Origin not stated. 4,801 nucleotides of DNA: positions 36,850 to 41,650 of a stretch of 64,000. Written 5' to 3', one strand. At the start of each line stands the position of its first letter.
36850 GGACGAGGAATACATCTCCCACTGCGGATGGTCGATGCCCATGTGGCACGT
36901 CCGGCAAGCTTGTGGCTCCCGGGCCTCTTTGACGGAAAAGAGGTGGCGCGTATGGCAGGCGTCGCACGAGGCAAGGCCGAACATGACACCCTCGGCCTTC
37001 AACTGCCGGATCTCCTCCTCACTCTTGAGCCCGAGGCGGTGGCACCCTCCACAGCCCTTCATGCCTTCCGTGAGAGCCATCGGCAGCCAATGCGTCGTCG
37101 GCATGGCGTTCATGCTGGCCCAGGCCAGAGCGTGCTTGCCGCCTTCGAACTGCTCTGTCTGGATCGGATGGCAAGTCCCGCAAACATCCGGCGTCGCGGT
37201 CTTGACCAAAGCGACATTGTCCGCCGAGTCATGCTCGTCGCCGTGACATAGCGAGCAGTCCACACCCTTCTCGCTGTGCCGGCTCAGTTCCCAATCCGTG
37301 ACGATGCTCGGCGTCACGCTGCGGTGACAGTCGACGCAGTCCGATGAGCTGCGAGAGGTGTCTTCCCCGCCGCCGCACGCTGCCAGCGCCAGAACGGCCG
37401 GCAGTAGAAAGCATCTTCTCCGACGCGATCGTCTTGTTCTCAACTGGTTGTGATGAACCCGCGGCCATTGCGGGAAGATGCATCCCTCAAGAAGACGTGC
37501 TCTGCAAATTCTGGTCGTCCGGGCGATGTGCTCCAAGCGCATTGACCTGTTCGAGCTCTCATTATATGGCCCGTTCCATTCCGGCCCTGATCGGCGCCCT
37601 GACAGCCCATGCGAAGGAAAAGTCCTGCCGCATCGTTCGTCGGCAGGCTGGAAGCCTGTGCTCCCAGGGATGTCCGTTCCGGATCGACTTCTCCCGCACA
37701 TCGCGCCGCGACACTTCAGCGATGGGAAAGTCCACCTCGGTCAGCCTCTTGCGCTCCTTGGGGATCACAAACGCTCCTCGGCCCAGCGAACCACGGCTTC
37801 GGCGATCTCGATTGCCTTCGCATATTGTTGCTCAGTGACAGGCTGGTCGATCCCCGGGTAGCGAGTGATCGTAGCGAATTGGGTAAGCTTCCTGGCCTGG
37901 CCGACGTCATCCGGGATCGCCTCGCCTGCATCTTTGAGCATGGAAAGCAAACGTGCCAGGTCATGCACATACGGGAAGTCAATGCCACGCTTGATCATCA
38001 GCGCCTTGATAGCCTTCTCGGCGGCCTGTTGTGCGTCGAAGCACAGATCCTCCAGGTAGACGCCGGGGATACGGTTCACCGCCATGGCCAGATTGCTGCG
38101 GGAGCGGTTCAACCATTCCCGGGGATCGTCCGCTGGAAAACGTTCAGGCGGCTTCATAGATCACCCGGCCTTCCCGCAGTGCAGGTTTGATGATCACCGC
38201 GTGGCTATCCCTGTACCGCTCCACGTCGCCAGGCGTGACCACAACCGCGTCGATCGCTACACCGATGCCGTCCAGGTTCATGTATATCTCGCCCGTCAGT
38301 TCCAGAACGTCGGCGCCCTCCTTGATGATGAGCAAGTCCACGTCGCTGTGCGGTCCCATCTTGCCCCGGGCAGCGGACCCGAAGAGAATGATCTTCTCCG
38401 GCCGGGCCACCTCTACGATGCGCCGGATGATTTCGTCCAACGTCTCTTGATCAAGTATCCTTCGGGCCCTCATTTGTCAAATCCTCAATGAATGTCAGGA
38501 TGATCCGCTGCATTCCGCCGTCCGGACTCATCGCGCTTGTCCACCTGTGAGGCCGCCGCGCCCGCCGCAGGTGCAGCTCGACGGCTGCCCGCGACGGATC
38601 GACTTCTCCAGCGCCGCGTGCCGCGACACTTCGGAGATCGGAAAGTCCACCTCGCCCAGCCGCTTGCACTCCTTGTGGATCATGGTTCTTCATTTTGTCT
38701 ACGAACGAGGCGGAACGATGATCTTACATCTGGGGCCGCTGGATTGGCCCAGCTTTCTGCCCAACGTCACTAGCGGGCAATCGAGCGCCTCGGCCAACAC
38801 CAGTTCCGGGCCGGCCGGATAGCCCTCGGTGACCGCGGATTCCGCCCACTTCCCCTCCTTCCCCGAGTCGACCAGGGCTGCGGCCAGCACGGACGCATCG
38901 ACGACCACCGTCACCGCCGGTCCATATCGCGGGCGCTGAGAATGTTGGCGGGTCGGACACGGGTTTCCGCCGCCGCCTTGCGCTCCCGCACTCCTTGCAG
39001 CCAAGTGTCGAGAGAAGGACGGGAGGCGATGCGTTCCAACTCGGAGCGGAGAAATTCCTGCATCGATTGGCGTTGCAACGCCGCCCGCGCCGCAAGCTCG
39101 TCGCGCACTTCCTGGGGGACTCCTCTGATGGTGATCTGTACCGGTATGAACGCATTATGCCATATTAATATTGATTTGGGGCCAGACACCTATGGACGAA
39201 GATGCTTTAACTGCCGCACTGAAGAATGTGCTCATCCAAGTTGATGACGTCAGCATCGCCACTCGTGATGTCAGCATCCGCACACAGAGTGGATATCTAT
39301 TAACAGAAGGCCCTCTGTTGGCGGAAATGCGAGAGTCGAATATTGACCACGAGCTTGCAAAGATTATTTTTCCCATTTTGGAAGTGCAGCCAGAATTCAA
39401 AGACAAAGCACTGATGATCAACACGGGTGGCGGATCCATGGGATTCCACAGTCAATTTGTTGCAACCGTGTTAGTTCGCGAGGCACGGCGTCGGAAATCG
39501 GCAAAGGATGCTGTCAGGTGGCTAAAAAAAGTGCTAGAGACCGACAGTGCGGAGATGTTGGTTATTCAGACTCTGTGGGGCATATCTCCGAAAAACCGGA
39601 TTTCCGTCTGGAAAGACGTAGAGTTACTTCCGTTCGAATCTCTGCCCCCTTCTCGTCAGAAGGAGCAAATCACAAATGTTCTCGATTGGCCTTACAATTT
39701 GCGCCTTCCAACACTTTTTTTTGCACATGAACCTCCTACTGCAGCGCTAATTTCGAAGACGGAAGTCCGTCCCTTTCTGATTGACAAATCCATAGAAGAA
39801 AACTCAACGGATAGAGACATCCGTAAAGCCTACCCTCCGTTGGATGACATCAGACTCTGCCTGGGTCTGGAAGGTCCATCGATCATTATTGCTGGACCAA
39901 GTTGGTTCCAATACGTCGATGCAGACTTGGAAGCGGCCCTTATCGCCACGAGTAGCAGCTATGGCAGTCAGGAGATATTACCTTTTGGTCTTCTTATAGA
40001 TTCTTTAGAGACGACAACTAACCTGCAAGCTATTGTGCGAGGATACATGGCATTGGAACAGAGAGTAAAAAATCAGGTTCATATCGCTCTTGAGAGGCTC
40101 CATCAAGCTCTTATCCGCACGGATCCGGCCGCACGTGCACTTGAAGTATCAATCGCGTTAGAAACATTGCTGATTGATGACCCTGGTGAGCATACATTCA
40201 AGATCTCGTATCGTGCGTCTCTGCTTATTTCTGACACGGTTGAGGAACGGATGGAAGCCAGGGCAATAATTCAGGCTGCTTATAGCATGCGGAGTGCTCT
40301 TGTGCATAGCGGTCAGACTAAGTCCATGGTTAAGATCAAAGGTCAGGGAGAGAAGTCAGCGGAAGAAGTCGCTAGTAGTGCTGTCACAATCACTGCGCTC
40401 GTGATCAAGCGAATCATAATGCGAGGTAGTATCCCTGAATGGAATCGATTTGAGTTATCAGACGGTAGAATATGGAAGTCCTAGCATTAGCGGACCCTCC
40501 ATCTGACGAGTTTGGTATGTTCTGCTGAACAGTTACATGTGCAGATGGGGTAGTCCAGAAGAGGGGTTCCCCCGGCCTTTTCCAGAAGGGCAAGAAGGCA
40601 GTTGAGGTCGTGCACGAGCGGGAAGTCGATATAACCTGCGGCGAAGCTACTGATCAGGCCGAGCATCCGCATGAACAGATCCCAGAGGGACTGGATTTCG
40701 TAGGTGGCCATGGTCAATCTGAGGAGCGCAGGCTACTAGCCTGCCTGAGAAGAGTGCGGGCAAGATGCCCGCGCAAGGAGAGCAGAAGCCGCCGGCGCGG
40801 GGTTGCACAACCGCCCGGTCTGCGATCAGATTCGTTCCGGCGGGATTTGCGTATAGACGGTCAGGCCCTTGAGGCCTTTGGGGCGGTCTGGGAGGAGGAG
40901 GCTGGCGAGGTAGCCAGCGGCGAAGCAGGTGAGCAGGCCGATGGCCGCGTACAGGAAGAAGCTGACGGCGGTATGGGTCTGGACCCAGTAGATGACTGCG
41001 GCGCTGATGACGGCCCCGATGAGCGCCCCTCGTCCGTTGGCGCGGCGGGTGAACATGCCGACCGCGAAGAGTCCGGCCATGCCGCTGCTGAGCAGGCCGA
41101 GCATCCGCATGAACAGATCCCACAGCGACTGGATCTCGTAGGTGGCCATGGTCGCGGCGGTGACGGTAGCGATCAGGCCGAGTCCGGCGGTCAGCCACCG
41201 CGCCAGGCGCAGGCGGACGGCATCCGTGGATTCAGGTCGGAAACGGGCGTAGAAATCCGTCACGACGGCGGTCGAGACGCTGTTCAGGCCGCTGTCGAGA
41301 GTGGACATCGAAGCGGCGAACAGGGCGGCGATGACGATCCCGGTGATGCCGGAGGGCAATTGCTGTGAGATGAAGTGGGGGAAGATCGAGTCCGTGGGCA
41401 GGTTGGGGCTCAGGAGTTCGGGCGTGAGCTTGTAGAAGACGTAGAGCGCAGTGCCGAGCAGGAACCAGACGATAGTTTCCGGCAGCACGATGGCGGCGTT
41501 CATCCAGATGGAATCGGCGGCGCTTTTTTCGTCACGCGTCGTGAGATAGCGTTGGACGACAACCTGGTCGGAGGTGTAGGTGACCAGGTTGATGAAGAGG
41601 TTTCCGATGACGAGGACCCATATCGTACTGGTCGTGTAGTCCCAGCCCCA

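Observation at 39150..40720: Low-GC one-gene island: orphan 430-aa protein with a C-terminal HEPN-type Rx4H motif (candidate ApeA-like or novel defence nuclease)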

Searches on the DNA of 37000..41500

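Call 112: search_rna_families(source=window, start=37000, end=41500, threshold=evalue, max_evalue=1)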
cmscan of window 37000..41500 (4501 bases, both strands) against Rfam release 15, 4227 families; matches with E-value up to 1: 3.
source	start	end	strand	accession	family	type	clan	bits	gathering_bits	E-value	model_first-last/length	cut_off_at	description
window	38729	38814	+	RF02464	Ms_AS-4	Gene; sRNA;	-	25.8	50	0.51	1-82/82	no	Actinobacteria sRNA Ms_AS-4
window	38908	38933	+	RF01333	CRISPR-DR20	Gene; CRISPR;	-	20.8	42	0.79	1-36/36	no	CRISPR RNA direct repeat element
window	41339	41397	+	RF01276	sR53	Gene; snRNA; snoRNA; CD-box;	-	17.4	49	0.95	1-60/60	no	Small nucleolar RNA sR53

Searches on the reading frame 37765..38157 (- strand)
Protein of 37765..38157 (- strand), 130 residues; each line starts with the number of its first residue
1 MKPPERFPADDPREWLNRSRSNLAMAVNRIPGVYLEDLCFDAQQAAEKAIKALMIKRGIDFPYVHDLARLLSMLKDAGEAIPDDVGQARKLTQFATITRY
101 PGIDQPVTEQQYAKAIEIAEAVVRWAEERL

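Call 15: search_protein_families(library=pfam, proteins=[window:37765-38157:-], max_evalue=0.01)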
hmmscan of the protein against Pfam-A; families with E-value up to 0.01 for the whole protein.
window:37765-38157:- (130 aa): 1 family
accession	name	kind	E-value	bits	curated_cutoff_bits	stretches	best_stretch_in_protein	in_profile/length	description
PF05168.19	HEPN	-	1e-27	97.1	22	1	13-128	2-116/117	HEPN domain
